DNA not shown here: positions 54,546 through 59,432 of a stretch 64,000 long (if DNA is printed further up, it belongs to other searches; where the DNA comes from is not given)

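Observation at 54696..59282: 1528-aa Upf1-like helicase fused to a DUF559/Vsr-like endonuclease: possible single-gene defence protein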

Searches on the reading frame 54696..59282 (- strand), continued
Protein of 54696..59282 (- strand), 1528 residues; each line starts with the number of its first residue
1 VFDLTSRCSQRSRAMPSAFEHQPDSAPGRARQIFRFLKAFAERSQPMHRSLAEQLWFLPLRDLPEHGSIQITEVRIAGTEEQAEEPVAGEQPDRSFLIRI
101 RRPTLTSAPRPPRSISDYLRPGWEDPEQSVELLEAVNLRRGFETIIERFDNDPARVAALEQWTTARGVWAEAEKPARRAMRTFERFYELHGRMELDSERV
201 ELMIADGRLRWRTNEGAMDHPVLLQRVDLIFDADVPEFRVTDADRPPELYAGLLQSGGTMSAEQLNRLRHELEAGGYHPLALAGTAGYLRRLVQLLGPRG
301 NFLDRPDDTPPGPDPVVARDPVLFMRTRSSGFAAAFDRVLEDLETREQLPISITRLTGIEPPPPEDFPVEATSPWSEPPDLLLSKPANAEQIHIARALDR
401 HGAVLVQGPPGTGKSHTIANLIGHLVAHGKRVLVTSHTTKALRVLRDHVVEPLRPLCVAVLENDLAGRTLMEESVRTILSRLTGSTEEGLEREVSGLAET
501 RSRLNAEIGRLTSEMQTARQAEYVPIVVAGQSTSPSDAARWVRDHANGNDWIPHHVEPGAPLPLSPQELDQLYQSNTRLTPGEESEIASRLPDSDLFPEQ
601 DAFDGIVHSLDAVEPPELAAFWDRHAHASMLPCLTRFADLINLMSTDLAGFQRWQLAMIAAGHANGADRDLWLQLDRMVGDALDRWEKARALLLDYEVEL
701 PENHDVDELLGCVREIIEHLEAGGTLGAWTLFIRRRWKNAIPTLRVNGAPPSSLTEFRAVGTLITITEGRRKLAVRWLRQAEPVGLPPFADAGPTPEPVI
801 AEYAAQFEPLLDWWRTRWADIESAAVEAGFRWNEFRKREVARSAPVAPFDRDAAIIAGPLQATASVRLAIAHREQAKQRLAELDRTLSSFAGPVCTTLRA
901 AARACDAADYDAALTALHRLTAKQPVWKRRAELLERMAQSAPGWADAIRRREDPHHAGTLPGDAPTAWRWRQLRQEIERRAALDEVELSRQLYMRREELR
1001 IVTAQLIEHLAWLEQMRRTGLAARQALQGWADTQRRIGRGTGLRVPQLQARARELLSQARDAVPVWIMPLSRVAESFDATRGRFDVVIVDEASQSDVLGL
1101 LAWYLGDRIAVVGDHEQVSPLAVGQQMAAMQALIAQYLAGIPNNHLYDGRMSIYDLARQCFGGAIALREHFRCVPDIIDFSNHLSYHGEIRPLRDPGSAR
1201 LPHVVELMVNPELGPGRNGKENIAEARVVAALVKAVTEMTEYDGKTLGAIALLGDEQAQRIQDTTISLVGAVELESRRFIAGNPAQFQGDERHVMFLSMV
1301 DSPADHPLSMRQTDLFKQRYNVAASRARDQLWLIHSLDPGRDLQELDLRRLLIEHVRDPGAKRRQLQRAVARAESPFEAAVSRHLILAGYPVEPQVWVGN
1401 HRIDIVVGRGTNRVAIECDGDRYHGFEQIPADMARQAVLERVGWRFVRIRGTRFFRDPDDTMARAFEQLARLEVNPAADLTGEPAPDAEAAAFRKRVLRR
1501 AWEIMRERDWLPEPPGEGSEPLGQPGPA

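Call 67: search_protein_families(library=ncbifam, proteins=[L093:5278-11091:+, L092:6708-11438:+, L091:8929-13620:+, P0066], max_evalue=1e-10)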
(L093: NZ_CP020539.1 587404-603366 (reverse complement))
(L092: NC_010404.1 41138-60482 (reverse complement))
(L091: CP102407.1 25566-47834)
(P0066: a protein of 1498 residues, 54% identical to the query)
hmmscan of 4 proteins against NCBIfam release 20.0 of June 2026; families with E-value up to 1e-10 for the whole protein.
L093:5278-11091:+ (1937 aa): 4 families
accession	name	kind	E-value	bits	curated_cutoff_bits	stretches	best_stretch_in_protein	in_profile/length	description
NF058533.1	antiphage_ProA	equivalog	1.6e-82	277.9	1500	2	480-1578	643-1707/1903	anti-phage protein ProA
NF042953.1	Hhe_antiphage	equivalog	2.1e-45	154.7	2000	2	1166-1570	1260-1676/1797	DUF4011 domain-containing anti-phage protein Hhe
NF040671.1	PLuB_AAA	exception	3.7e-23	80.9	999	1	1188-1458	963-1247/1256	PLuB system helicase-like protein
TIGR00376.1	TIGR00376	hypoth_equivalog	2.3e-22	79.2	348.9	0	503-611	176-277/639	IGHMBP2 family helicase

L092:6708-11438:+ (1576 aa): 4 families
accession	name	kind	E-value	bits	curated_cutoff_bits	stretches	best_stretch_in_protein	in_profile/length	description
NF058533.1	antiphage_ProA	equivalog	7.9e-65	219.2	1500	1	435-1536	642-1706/1903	anti-phage protein ProA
NF042953.1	Hhe_antiphage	equivalog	7.9e-42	142.9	2000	1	1124-1559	1260-1706/1797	DUF4011 domain-containing anti-phage protein Hhe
TIGR00376.1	TIGR00376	hypoth_equivalog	2.1e-26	92.6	348.9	0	447-564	163-281/639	IGHMBP2 family helicase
NF040671.1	PLuB_AAA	exception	1.9e-25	88.5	999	1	1145-1399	962-1231/1256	PLuB system helicase-like protein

L091:8929-13620:+ (1563 aa): 4 families
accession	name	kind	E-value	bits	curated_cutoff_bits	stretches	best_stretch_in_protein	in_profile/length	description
NF058533.1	antiphage_ProA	equivalog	1e-61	208.8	1500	2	644-1455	918-1721/1903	anti-phage protein ProA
NF042953.1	Hhe_antiphage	equivalog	5.1e-41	140.2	2000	1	1029-1446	1261-1689/1797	DUF4011 domain-containing anti-phage protein Hhe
NF040671.1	PLuB_AAA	exception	3.6e-25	87.6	999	1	1046-1307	959-1231/1256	PLuB system helicase-like protein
TIGR00376.1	TIGR00376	hypoth_equivalog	3.1e-24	85.4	348.9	0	1046-1157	360-454/639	IGHMBP2 family helicase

P0066 (1498 aa): 4 families
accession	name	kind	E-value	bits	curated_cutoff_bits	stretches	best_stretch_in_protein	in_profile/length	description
NF058533.1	antiphage_ProA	equivalog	2.8e-49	167.6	1500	2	1046-1455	1283-1706/1903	anti-phage protein ProA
NF042953.1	Hhe_antiphage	equivalog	4.6e-40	137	2000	1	1035-1457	1246-1685/1797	DUF4011 domain-containing anti-phage protein Hhe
NF040671.1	PLuB_AAA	exception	2.8e-19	68.1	999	0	1066-1320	962-1232/1256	PLuB system helicase-like protein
TIGR00376.1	TIGR00376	hypoth_equivalog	2.2e-18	66.1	348.9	0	376-437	166-223/639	IGHMBP2 family helicase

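Call 69: search_protein_families(library=pfam, proteins=[L093:5278-11091:+, L092:6708-11438:+, L091:8929-13620:+], max_evalue=0.01)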
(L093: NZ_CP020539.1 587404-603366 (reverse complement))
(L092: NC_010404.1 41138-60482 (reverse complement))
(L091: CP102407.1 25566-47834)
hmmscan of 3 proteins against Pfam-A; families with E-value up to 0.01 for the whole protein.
L093:5278-11091:+ (1937 aa): 12 families
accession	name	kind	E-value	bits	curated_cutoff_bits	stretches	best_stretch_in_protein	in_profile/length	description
PF18741.7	MTES_1575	-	2.4e-29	101.7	38.2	1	1481-1574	1-96/96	REase_MTES_1575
PF13086.12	AAA_11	-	1e-15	58.7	27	2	487-597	2-126/257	AAA domain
PF13087.12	AAA_12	-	9.8e-14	51.8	27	1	1271-1437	17-191/195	AAA domain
PF13604.12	AAA_30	-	1.1e-10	42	27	1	487-552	2-69/191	AAA domain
PF13245.12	AAA_19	-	3.2e-09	37.5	25.1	1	493-556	3-68/134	AAA domain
PF11784.13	DUF3320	-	1.7e-08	34.7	25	1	1786-1833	2-49/50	Protein of unknown function (DUF3320)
PF04480.18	DUF559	-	4.9e-06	26.8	20.6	1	1481-1574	17-108/109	Protein of unknown function (DUF559)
PF01443.25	Viral_helicase1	-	9.3e-05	22.8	21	0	505-534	2-32/228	Viral superfamily 1 RNA helicase core domain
PF13191.12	AAA_16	-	0.00037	21.5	32.6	1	500-606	24-129/167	AAA ATPase domain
PF20720.3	nSTAND3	-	0.0039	17.3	27.2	0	493-544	9-60/155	Novel STAND NTPase 3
PF05127.21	NAT10_TcmA_helicase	-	0.0046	17.3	22.7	0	505-560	1-57/176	RNA cytidine acetyltransferase NAT10/TcmA, helicase domain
PF04851.21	ResIII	-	0.0073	16.7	22.5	0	490-535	7-59/164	Type III restriction enzyme, res subunit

L092:6708-11438:+ (1576 aa): 11 families
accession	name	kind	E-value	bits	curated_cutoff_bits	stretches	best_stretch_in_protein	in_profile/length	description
PF18741.7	MTES_1575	-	6.6e-32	109.9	38.2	1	1440-1533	1-96/96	REase_MTES_1575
PF13087.12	AAA_12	-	1.3e-20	74.2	27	1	1214-1397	4-191/195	AAA domain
PF13086.12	AAA_11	-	1.9e-18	67.6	27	2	443-610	2-147/257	AAA domain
PF13604.12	AAA_30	-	1.3e-11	45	27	1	443-505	2-66/191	AAA domain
PF13245.12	AAA_19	-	5.6e-09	36.7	25.1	1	447-508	1-64/134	AAA domain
PF04851.21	ResIII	-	1.9e-06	28.3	22.5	1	445-583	6-147/164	Type III restriction enzyme, res subunit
PF05127.21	NAT10_TcmA_helicase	-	1.1e-05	25.8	22.7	1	461-545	1-82/176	RNA cytidine acetyltransferase NAT10/TcmA, helicase domain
PF01443.25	Viral_helicase1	-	0.00017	21.9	21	0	461-493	2-35/228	Viral superfamily 1 RNA helicase core domain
PF04480.18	DUF559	-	0.0002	21.6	20.6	1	1451-1524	31-99/109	Protein of unknown function (DUF559)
PF00270.35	DEAD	-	0.00089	19.5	26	1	445-535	2-99/167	DEAD/DEAH box helicase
PF20720.3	nSTAND3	-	0.0035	17.5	27.2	1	459-549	19-113/155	Novel STAND NTPase 3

L091:8929-13620:+ (1563 aa): 17 families
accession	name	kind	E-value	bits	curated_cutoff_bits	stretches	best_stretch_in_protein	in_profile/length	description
PF18741.7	MTES_1575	-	3.7e-27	94.7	38.2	1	1345-1437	1-96/96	REase_MTES_1575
PF13087.12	AAA_12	-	1.4e-21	77.4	27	1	1118-1305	4-191/195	AAA domain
PF13086.12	AAA_11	-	6.9e-20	72.3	27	2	353-484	3-139/257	AAA domain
PF13245.12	AAA_19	-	3e-11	44.1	25.1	1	360-417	5-64/134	AAA domain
PF13604.12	AAA_30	-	1.5e-10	41.5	27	1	353-413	3-65/191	AAA domain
PF20720.3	nSTAND3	-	8.3e-07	29.3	27.2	1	359-413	10-64/155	Novel STAND NTPase 3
PF04851.21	ResIII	-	3.5e-06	27.5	22.5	1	358-419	20-77/164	Type III restriction enzyme, res subunit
PF00580.27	UvrD-helicase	-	4.5e-06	27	23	1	353-488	2-121/271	UvrD/REP helicase N-terminal domain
PF01443.25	Viral_helicase1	-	3e-05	24.4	21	0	1040-1085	47-98/228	Viral superfamily 1 RNA helicase core domain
PF04480.18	DUF559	-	3.1e-05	24.2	20.6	1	1357-1437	32-108/109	Protein of unknown function (DUF559)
PF09848.15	SLFN-g3_helicase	-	0.00016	21.5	24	0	369-419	4-60/354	Schlafen group 3, DNA/RNA helicase domain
PF05127.21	NAT10_TcmA_helicase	-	0.00046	20.6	22.7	1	371-486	2-105/176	RNA cytidine acetyltransferase NAT10/TcmA, helicase domain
PF13479.12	AAA_24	-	0.0011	19.3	27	0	369-421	5-47/195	AAA domain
PF24883.2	NPHP3_N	-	0.0022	18.6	24.8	1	369-473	25-117/164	Nephrocystin 3, N-terminal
PF13614.12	AAA_31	-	0.0032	17.9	27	0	1041-1083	109-151/177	AAA domain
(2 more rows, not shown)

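Call 94: find_encoding_contigs(protein=P0002, flank=9000, max_places=1)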
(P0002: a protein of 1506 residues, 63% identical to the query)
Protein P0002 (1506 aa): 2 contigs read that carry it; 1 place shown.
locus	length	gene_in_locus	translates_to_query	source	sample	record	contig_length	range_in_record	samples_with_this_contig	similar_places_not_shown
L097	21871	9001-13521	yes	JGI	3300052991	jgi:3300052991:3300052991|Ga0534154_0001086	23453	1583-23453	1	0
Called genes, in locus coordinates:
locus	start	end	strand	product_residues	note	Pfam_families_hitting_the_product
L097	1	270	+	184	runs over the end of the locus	-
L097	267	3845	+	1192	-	PF00176:SNF2-rel_dom, PF00270:DEAD, PF04851:ResIII, PF00271:Helicase_C, PF13020:NOV_C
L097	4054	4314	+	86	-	-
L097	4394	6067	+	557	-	PF03235:GmrSD_N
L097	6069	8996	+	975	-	PF06634:DUF1156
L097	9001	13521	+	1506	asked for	PF13086:AAA_11, PF13245:AAA_19 (weak), PF13604:AAA_30 (weak), PF13087:AAA_12, PF04480:DUF559 (weak), PF18741:MTES_1575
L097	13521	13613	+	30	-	-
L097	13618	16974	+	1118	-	PF18731:HEPN_Swt1, PF04465:DUF499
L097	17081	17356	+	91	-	-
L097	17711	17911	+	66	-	-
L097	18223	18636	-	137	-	-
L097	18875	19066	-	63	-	-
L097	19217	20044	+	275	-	PF13391:HNH_2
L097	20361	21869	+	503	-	?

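Call 95: find_encoding_contigs(protein=P0015, flank=9000, max_places=1)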
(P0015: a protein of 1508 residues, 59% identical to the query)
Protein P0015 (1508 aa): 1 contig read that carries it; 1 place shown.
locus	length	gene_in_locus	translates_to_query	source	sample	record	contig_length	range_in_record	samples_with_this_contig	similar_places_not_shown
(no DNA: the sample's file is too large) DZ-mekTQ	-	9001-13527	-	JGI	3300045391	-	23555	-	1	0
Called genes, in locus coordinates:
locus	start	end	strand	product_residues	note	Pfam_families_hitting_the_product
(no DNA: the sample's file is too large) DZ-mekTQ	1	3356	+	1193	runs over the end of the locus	PF00176:SNF2-rel_dom, PF00270:DEAD, PF04851:ResIII, PF00271:Helicase_C, PF13020:NOV_C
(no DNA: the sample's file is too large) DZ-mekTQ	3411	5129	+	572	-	PF03235:GmrSD_N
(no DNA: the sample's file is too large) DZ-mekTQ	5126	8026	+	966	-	PF06634:DUF1156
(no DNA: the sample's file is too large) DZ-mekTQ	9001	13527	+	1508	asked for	PF13086:AAA_11, PF13245:AAA_19 (weak), PF13604:AAA_30 (weak), PF04480:DUF559 (faint), PF13087:AAA_12, PF18741:MTES_1575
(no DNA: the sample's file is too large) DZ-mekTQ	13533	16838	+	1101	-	PF18731:HEPN_Swt1, PF04465:DUF499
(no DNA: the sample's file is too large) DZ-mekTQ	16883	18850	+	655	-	-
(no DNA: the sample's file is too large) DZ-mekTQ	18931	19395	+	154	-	PF00293:NUDIX, PF14815:NUDIX_4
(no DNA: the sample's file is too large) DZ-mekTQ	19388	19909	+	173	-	PF10263:SprT-like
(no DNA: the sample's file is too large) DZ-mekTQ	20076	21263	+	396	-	?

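Call 96: find_encoding_contigs(protein=P0024, flank=9000, max_places=1)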
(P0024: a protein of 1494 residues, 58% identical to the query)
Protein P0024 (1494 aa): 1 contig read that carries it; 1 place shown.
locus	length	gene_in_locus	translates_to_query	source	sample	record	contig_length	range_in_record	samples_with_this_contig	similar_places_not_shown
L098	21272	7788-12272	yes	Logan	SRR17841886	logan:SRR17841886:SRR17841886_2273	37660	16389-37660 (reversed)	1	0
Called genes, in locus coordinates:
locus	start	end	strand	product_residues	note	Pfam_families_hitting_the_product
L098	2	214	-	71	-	?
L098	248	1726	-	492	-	-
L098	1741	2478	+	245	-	PF08878:HamA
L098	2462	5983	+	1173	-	PF00270:DEAD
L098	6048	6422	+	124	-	-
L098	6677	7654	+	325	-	PF20247:DUF6602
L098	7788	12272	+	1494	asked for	PF13086:AAA_11, PF13245:AAA_19 (weak), PF13604:AAA_30, PF13087:AAA_12 (weak), PF18741:MTES_1575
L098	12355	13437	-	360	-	PF17680:FlgO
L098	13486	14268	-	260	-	-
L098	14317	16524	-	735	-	PF02810:SEC-C (weak)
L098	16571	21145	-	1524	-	-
